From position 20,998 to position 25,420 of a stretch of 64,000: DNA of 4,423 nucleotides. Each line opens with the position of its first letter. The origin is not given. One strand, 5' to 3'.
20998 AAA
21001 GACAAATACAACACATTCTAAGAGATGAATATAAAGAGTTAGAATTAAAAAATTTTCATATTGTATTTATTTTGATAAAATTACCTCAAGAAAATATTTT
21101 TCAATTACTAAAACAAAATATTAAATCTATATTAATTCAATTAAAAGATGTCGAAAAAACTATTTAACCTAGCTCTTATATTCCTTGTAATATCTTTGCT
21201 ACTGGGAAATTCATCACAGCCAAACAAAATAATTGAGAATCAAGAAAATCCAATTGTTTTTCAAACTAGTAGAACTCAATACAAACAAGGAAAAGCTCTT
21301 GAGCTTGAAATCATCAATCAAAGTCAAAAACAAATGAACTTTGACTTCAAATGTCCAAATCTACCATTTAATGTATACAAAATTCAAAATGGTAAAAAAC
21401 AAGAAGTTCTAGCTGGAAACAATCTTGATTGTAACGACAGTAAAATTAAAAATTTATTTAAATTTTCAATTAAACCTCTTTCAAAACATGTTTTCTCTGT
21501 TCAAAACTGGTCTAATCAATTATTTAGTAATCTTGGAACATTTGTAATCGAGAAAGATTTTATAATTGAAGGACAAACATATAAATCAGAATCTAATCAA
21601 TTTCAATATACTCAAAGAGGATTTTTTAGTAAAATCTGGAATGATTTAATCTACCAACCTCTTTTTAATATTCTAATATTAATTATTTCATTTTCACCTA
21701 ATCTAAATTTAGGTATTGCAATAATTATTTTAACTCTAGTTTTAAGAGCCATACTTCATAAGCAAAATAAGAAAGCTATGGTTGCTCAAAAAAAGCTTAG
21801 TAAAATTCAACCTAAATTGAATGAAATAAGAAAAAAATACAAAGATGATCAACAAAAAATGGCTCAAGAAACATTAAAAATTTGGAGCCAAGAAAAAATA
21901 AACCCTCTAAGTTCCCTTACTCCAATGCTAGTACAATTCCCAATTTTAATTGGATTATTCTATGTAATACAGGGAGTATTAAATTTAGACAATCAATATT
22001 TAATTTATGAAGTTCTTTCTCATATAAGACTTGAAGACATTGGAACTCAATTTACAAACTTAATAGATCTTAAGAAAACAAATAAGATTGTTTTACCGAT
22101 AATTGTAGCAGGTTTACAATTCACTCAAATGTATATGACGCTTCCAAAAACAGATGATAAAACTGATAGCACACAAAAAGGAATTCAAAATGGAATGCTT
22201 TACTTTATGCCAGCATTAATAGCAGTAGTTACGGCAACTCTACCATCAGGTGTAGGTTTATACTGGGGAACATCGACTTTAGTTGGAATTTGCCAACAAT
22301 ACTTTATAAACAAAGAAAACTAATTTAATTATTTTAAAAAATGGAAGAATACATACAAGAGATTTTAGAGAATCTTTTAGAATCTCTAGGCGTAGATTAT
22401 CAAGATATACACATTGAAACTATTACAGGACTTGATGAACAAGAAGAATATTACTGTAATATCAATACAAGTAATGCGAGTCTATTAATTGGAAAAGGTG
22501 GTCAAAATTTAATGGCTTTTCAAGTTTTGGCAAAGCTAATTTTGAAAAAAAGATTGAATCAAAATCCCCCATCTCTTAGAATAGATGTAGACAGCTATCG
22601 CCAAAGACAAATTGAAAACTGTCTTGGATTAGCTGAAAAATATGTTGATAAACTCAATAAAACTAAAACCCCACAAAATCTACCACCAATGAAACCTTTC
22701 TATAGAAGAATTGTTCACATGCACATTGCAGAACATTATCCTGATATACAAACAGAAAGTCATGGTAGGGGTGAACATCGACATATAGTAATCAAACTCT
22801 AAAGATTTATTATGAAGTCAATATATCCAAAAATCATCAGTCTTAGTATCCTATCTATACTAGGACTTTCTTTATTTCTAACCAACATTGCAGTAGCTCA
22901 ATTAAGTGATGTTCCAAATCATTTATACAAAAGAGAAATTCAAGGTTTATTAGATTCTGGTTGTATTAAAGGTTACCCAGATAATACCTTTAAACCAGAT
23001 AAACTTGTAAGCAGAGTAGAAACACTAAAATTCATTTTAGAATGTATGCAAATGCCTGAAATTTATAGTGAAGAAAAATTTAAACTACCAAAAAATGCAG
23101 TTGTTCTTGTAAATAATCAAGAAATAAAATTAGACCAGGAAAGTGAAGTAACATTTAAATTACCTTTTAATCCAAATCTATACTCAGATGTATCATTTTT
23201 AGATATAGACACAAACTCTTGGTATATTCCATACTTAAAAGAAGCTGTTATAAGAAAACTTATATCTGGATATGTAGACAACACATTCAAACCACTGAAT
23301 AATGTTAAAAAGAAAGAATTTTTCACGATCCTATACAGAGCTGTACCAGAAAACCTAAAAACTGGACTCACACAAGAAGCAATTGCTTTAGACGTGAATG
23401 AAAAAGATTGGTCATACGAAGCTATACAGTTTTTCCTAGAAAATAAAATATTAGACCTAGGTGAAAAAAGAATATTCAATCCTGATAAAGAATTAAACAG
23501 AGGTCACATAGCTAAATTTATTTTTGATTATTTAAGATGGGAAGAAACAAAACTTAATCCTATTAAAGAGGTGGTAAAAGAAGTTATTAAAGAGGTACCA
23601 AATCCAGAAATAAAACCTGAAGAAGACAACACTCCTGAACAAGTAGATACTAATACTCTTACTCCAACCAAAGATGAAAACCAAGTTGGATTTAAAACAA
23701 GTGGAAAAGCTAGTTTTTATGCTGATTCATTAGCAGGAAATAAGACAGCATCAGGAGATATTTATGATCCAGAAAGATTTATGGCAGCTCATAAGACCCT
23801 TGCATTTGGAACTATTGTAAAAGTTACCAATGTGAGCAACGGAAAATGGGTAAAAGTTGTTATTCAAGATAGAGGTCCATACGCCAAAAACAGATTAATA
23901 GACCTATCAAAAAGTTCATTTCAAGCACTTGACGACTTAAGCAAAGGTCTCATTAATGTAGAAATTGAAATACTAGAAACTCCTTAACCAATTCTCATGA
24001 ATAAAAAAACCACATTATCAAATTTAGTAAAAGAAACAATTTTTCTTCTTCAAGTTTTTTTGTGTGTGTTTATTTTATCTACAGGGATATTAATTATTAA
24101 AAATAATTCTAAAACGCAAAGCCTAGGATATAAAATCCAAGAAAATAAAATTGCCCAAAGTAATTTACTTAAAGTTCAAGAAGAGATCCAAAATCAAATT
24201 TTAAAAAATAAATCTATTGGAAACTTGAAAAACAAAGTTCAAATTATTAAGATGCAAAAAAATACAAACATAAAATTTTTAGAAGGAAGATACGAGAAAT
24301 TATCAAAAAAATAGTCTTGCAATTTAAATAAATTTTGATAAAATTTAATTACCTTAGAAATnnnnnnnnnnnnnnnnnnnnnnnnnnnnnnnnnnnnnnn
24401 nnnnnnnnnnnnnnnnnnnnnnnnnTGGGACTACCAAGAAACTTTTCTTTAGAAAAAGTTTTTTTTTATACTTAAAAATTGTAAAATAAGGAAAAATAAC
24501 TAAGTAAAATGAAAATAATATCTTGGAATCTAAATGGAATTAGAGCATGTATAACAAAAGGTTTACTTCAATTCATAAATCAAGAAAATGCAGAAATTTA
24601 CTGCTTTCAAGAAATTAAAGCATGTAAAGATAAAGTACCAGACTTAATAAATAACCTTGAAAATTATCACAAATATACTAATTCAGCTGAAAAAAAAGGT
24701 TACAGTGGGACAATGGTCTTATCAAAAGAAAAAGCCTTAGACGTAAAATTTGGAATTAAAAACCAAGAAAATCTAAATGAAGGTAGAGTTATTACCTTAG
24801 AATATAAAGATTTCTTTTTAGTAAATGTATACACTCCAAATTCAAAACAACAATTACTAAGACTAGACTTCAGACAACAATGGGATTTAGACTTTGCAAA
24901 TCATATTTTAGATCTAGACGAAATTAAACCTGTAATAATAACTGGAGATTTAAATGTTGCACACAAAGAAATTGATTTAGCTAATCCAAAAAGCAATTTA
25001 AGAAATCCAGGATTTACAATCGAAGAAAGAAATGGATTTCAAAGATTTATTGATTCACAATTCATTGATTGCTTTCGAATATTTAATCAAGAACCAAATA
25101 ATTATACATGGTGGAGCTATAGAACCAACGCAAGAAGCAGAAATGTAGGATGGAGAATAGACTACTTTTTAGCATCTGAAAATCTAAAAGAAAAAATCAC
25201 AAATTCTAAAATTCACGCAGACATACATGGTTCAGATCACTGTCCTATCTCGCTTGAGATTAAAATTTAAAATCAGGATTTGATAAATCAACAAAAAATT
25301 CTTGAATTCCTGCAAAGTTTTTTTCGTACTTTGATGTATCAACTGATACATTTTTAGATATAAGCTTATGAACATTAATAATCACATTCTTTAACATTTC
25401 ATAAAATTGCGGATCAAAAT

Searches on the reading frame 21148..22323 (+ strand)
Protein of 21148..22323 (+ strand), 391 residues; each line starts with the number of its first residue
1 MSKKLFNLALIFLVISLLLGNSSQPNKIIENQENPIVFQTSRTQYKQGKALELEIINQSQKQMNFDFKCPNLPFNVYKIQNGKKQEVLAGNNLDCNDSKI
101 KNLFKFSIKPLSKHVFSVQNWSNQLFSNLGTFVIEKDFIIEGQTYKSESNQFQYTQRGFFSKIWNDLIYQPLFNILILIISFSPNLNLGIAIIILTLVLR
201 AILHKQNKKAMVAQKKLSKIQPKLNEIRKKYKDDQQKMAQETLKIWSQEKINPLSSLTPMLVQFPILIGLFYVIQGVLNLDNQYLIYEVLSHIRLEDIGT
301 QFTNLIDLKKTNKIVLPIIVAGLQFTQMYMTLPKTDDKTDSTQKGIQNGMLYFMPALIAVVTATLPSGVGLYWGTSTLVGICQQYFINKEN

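Call 54: search_protein_families(library=pfam, proteins=[window:21148-22323:+], max_evalue=0.001)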
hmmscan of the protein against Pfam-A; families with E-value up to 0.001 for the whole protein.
window:21148-22323:+ (391 aa): 1 family
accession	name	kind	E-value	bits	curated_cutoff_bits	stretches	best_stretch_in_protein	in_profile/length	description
PF02096.25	60KD_IMP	-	4.3e-45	154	35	1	189-389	2-163/163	60Kd inner membrane protein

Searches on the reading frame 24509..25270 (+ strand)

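Call 54: search_protein_families(library=pfam, proteins=[window:24509-25270:+], max_evalue=0.001)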
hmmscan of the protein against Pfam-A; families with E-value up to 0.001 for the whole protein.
window:24509-25270:+ (253 aa): 2 families
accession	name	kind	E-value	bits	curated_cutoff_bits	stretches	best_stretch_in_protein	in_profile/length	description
PF03372.29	Exo_endo_phos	-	3.1e-25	89.6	24.5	1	4-244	1-225/225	Endonuclease/Exonuclease/phosphatase family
PF14529.12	Exo_endo_phos_2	-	6.5e-07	29.7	27.4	1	104-247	3-116/117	Endonuclease-reverse transcriptase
